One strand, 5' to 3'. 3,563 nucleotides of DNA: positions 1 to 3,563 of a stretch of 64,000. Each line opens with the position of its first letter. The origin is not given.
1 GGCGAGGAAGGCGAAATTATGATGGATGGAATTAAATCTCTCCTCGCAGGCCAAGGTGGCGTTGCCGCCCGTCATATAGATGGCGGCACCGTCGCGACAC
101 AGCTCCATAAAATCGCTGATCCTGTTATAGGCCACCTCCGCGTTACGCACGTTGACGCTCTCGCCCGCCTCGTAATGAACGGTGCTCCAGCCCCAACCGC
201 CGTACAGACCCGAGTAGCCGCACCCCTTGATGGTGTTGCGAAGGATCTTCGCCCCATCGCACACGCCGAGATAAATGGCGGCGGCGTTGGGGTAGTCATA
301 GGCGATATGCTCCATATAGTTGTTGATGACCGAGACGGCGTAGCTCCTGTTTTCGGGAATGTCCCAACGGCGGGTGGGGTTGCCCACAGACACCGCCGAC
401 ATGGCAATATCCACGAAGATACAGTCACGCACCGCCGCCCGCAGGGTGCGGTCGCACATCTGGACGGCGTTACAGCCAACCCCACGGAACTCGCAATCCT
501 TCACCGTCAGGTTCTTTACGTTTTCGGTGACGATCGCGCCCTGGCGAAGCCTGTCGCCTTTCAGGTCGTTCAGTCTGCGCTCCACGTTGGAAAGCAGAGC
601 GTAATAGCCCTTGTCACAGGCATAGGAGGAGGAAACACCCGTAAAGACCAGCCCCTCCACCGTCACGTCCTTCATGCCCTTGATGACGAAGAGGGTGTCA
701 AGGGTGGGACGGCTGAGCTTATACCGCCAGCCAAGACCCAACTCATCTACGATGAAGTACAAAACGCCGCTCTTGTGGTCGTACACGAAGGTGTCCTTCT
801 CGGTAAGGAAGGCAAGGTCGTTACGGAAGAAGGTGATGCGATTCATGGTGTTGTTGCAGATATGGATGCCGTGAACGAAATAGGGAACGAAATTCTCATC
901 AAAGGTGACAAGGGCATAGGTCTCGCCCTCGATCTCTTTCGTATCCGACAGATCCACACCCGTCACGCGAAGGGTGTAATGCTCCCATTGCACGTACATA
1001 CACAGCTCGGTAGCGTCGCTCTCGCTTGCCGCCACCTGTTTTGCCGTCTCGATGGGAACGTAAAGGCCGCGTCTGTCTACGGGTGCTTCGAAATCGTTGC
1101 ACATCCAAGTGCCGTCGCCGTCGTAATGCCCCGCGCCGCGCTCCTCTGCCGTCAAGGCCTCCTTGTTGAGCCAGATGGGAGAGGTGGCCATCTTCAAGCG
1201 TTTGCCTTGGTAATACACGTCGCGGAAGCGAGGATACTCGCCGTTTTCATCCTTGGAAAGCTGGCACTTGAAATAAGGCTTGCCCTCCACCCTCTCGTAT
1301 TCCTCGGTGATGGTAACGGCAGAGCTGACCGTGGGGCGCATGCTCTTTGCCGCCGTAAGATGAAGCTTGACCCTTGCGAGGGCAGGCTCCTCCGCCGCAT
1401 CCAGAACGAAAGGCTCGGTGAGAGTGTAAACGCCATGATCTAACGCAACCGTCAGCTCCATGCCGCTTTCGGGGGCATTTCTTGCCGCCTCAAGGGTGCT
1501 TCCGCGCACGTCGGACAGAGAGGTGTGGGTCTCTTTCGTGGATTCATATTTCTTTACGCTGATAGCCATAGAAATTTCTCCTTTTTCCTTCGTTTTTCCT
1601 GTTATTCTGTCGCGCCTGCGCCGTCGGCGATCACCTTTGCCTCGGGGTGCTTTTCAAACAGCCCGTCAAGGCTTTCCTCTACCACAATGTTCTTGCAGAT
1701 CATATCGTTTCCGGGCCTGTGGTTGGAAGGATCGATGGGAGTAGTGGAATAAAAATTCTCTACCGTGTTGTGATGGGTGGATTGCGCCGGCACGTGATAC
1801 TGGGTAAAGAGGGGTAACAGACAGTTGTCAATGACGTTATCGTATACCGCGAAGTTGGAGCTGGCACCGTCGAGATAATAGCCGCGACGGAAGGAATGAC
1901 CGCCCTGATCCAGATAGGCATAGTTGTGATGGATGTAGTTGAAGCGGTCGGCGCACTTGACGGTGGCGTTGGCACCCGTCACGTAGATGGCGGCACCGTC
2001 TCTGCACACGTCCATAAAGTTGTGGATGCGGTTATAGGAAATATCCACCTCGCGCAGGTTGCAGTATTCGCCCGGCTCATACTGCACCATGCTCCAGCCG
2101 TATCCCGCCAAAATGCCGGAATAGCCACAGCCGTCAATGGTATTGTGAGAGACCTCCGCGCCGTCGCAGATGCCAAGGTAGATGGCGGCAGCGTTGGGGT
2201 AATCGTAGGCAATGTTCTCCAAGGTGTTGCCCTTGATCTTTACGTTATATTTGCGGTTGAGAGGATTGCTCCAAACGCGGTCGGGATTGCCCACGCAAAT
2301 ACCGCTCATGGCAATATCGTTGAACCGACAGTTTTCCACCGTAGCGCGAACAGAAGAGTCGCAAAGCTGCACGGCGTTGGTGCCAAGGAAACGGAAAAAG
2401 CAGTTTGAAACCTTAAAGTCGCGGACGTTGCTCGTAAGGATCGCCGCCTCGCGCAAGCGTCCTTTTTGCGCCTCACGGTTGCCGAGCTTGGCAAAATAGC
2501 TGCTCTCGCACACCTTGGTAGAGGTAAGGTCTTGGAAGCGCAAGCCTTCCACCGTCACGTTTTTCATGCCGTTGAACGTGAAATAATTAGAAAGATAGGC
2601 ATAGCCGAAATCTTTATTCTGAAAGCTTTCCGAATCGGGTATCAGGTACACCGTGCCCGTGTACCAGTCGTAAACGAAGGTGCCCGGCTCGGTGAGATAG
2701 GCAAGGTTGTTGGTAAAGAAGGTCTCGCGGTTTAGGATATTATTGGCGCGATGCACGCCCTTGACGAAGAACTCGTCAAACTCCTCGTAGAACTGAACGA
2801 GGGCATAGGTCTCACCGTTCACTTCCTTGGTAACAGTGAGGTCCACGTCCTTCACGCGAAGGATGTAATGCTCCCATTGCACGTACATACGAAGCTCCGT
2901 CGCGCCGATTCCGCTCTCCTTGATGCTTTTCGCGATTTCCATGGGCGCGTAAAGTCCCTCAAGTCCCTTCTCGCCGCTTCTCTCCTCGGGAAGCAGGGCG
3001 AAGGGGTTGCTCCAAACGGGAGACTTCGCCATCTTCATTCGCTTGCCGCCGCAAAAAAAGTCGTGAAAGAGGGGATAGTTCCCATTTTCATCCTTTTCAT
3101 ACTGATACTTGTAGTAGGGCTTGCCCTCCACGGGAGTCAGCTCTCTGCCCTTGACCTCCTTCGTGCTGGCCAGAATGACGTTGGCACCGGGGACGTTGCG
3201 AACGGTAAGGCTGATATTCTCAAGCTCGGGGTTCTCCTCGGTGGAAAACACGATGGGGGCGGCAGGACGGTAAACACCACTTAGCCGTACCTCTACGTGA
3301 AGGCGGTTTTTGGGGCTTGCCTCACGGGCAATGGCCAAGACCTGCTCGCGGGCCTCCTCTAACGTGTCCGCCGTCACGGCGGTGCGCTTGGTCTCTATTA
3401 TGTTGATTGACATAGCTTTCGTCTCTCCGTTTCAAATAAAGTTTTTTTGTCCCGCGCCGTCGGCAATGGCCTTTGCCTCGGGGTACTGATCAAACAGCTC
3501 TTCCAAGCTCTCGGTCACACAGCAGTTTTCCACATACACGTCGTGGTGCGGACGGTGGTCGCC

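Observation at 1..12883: At least seven tandem, co-directional, signal-peptide-less beta-helix paralogs form one uninterrupted ~13 kb array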

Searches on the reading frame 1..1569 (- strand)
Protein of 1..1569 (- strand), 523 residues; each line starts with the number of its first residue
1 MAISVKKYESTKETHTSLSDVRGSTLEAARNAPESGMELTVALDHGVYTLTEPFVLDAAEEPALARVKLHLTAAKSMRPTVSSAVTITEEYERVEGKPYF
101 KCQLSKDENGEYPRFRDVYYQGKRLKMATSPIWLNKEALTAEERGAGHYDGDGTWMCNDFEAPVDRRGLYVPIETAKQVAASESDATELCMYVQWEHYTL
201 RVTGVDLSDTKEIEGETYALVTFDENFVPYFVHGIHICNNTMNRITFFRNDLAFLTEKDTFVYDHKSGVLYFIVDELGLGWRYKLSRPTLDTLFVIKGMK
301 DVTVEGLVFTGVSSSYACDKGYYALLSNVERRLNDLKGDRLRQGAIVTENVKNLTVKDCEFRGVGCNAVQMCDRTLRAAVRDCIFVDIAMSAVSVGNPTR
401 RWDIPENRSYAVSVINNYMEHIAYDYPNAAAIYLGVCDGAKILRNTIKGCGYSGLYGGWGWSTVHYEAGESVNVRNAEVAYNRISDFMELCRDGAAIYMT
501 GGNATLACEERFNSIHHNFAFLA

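Call 5: search_protein_families(library=pfam, proteins=[window:1-1569:-], max_evalue=1)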
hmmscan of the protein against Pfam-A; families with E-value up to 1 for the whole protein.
window:1-1569:- (523 aa): 2 families
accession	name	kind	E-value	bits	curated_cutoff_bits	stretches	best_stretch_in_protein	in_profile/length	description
PF13229.12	Beta_helix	-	8.2e-05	22.7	25.9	2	411-483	10-138/158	Right handed beta helix region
PF21231.2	GH141_M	-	0.12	12.6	27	1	166-272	50-153/156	GH141 insertion domain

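Call 6: search_protein_families(library=ncbifam, proteins=[window:1-1569:-], max_evalue=1)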
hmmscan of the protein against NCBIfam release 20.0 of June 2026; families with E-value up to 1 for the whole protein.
window:1-1569:- (523 aa): 1 family
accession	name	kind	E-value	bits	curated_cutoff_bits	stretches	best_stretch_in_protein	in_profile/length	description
TIGR03808.1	RR_plus_rpt_1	equivalog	0.055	12.1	120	1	306-393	99-183/455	TIGR03808 family TAT-translocated repetitive protein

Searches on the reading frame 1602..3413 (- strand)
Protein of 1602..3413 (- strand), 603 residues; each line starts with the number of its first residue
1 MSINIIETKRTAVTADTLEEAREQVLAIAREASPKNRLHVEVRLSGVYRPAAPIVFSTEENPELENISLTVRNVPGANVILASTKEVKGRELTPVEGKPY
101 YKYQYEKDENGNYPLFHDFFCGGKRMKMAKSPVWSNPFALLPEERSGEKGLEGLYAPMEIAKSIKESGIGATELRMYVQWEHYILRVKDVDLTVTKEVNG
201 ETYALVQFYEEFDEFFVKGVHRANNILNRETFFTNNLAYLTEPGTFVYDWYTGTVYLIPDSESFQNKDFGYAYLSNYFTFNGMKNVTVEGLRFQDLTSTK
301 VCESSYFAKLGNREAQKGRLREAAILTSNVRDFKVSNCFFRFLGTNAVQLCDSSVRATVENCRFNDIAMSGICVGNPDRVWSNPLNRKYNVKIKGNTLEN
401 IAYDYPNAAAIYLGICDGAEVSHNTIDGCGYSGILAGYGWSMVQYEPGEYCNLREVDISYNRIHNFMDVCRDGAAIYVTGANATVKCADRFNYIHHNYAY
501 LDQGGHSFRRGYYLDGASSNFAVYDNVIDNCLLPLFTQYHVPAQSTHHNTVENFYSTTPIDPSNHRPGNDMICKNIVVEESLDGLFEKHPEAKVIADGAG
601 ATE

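Call 5: search_protein_families(library=pfam, proteins=[window:1602-3413:-], max_evalue=1)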
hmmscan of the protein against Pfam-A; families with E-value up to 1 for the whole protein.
window:1602-3413:- (603 aa): 3 families
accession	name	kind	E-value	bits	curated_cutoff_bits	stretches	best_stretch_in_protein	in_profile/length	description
PF13229.12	Beta_helix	-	5.2e-11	42.9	25.9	2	324-484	2-126/158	Right handed beta helix region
PF05048.19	NosD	-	0.011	15.6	23.6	1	321-435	15-154/212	Periplasmic copper-binding protein (NosD)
PF21231.2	GH141_M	-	0.087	13.1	27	1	152-259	51-155/156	GH141 insertion domain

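Call 6: search_protein_families(library=ncbifam, proteins=[window:1602-3413:-], max_evalue=1)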
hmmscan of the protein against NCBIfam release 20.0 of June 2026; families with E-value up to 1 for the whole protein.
window:1602-3413:- (603 aa): 1 family
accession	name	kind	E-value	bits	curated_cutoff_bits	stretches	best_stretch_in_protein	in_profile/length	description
TIGR03804.1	para_beta_helix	repeat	0.26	11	19.45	0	407-431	20-44/44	parallel beta-helix repeat protein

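Call 8: search_solved_structures(query=A1, max_evalue=10, show_alignments=2)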
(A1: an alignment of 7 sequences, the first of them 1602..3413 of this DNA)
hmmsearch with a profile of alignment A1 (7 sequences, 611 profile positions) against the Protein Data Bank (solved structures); distinct sequences matched with E-value up to 10: 3.
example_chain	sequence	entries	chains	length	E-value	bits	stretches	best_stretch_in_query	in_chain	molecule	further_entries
9rx2_A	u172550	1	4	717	6.9e-14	54.3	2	220-439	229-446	Parallel beta-helix repeat protein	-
5mqp_A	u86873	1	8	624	1.5e-13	53.2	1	325-530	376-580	Glycoside hydrolase BT_1002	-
2xny_M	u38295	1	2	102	1.5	10.2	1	59-110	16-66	M PROTEIN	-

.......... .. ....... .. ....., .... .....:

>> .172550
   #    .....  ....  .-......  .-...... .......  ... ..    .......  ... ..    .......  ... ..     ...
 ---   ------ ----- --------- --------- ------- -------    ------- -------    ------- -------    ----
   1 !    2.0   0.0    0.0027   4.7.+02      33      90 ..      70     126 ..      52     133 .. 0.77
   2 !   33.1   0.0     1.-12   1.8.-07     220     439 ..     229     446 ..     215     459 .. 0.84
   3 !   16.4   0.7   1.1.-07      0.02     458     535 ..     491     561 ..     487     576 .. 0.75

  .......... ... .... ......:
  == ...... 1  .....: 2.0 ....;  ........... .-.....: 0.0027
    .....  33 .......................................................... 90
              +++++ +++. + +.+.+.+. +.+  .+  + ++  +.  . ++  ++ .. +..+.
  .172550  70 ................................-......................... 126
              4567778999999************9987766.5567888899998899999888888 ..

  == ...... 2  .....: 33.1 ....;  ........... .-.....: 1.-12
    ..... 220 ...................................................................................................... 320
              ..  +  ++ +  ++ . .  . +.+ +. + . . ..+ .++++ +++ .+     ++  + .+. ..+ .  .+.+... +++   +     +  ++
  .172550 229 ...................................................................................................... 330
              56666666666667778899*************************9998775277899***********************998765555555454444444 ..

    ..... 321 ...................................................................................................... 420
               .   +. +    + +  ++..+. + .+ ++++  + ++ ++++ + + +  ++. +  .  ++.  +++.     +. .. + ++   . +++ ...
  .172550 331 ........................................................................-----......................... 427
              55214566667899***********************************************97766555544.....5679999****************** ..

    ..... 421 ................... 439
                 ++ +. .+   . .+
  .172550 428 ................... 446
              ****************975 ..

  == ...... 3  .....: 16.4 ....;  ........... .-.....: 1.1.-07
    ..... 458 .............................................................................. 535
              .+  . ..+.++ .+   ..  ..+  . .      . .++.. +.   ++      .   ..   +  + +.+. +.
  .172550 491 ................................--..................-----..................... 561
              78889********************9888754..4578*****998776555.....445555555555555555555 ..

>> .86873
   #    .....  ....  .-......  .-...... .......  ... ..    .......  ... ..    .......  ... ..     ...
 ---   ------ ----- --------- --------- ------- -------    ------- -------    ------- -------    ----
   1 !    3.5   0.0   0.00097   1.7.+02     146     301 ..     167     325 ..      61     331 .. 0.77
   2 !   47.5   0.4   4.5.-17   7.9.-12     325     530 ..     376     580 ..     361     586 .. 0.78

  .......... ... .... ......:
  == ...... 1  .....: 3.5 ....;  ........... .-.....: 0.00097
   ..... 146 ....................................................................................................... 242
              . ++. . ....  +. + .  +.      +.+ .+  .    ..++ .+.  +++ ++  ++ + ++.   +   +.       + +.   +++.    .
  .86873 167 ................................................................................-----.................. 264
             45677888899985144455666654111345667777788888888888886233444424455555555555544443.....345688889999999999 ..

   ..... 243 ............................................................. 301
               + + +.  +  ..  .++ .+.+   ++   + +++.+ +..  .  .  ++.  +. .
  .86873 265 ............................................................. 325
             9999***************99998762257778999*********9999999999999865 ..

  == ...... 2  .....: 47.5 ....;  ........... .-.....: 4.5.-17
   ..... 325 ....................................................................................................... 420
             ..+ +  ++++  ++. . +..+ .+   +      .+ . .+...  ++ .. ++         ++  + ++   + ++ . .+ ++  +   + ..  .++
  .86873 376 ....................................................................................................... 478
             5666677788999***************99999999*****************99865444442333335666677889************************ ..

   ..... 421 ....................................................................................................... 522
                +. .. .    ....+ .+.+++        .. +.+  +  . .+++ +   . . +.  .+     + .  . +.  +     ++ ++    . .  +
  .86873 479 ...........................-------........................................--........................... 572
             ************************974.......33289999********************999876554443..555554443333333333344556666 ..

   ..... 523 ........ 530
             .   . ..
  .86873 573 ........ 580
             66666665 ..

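Call 18: find_related_loci(query=A1, collection=genome_contigs, flank=10000)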
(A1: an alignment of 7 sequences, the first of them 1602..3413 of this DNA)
Query A1 (603 aa) in genome_contigs; peptide patterns used: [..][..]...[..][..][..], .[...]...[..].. (x = any residue, [..] = any of these).
76 stretches matched a pattern; 2 encode a relative of the query (tblastn E <= 1e-3); 2 distinct loci.
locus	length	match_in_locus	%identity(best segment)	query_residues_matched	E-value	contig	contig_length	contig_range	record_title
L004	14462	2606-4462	50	9-603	0e+0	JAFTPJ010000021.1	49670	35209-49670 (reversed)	MAG: Clostridia bacterium isolate RGIG4028 Roe_deer_Cecum-5__c69329, whole genome shotgun sequence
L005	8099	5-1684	43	52-602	1e-137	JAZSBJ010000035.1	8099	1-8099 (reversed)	MAG: Eubacteriales bacterium isolate T1900044928_TS20190394.MAGScoT_cleanbin_000028 SGB_3398_k141_1083939, whole genome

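Call 64: search_protein_families(library=phrogs, proteins=[window:1602-3413:-], max_evalue=0.01)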
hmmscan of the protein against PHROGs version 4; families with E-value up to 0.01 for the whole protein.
window:1602-3413:- (603 aa): 1 family
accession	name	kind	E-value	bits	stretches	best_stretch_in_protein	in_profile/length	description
phrog_2234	-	tail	7e-07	29.2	1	280-538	431-655/757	tail spike protein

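Call 74: search_protein_representatives(alignment_id=A1)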
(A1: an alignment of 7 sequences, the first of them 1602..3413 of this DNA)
Query: 7 sequences, 611 profile positions. Proteins with E-value up to 0.001 (for the whole library): 5229; up to 1e-10: 2729; up to 1e-30: 216. The best 150 are listed.
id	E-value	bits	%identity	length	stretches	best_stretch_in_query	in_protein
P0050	6.7e-253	857.0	-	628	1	1-607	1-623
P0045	6.1e-224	761.4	-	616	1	6-606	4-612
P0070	1.2e-199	681.2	-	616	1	1-605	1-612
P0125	2.6e-198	676.7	-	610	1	1-605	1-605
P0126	2.2e-183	627.4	-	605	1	1-605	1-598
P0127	7.7e-177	605.8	-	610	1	24-605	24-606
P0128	5.5e-173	593.1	-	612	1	1-606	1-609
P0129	4.2e-170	583.6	-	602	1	16-605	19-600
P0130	1.2e-156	539.1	-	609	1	1-607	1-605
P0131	1.3e-153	529.1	-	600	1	10-605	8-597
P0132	1.7e-152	525.4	-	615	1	1-606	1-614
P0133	3.6e-152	524.3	-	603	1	8-607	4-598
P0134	3.6e-145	501.2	-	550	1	1-553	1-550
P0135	4.3e-145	500.9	-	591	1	24-605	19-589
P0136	4.0e-141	487.8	-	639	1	1-610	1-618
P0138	4.5e-140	484.4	-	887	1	7-605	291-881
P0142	3.4e-131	455.1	-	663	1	27-606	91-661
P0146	1.2e-125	436.8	-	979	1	40-606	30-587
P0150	1.3e-118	413.4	-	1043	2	34-536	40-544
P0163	2.6e-84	300.2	-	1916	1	26-586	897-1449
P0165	7.8e-83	295.3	-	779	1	10-607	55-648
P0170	1.6e-77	277.8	-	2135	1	16-606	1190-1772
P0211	8.3e-62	225.8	-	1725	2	174-533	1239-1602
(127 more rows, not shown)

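Call 75: search_protein_families(library=pfam, proteins=[P0138, P0146, P0150, P0163, P0170, P0165, P0142], max_evalue=0.001)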
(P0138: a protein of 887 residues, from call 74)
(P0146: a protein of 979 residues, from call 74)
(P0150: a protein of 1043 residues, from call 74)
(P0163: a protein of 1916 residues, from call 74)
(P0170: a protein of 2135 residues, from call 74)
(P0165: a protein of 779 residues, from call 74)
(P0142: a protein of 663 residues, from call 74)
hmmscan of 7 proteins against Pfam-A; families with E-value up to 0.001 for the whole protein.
P0138 (887 aa): 1 family
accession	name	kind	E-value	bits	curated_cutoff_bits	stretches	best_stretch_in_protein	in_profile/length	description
PF13229.12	Beta_helix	-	0.00021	21.4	25.9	0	603-718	23-147/158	Right handed beta helix region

P0146 (979 aa): 3 families
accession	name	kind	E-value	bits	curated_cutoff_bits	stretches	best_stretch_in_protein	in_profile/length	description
PF13229.12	Beta_helix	-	3.2e-12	46.8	25.9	2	307-513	1-158/158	Right handed beta helix region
PF00149.33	Metallophos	-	5.1e-08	34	21.5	1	630-865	2-160/191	Calcineurin-like phosphoesterase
PF05048.19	NosD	-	0.00022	21.2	23.6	0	307-419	39-133/212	Periplasmic copper-binding protein (NosD)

P0150 (1043 aa): 2 families
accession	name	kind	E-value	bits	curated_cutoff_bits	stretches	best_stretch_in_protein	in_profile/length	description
PF13229.12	Beta_helix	-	3e-08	33.9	25.9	1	754-857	49-138/158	Right handed beta helix region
PF21231.2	GH141_M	-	3.3e-08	34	27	1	120-265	13-155/156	GH141 insertion domain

P0163 (1916 aa): 5 families
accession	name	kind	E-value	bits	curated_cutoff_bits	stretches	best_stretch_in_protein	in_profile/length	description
PF07581.17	Glug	-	8.3e-09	35.7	20.5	0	536-559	3-27/28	The GLUG motif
PF21231.2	GH141_M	-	7.3e-08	32.9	27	1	980-1122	16-155/156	GH141 insertion domain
PF13229.12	Beta_helix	-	2.8e-07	30.7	25.9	2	1142-1264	49-158/158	Right handed beta helix region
PF06452.16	CBM9_1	-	6.8e-07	29.8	23.4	1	1600-1790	1-153/185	Carbohydrate family 9 binding domain-like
PF11614.14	FixG_C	-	0.00016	22.3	25.6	1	1499-1572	36-106/119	IG-like fold at C-terminal of FixG, putative oxidoreductase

P0170 (2135 aa): 2 families
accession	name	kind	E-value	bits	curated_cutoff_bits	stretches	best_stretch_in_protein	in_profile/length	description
PF06452.16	CBM9_1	-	4.4e-10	40.2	23.4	1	1911-2106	1-153/185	Carbohydrate family 9 binding domain-like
PF21231.2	GH141_M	-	9.4e-09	35.8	27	1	1278-1428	9-155/156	GH141 insertion domain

P0165 (779 aa): 3 families
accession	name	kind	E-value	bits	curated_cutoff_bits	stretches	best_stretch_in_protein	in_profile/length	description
PF13229.12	Beta_helix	-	2.1e-12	47.4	25.9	2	368-483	44-145/158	Right handed beta helix region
PF21231.2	GH141_M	-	7.8e-08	32.8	27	1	148-301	7-155/156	GH141 insertion domain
PF05048.19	NosD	-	0.00015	21.7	23.6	0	321-423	19-111/212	Periplasmic copper-binding protein (NosD)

P0142 (663 aa): 1 family
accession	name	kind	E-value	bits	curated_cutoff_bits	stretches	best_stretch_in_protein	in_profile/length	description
PF13229.12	Beta_helix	-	1.7e-05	24.9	25.9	1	386-525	2-110/158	Right handed beta helix region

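Call 77: search_protein_families(library=padloc, proteins=[window:1602-3413:-], max_evalue=0.01)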
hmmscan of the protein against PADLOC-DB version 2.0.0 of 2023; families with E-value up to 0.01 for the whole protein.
window:1602-3413:- (603 aa): 0 families
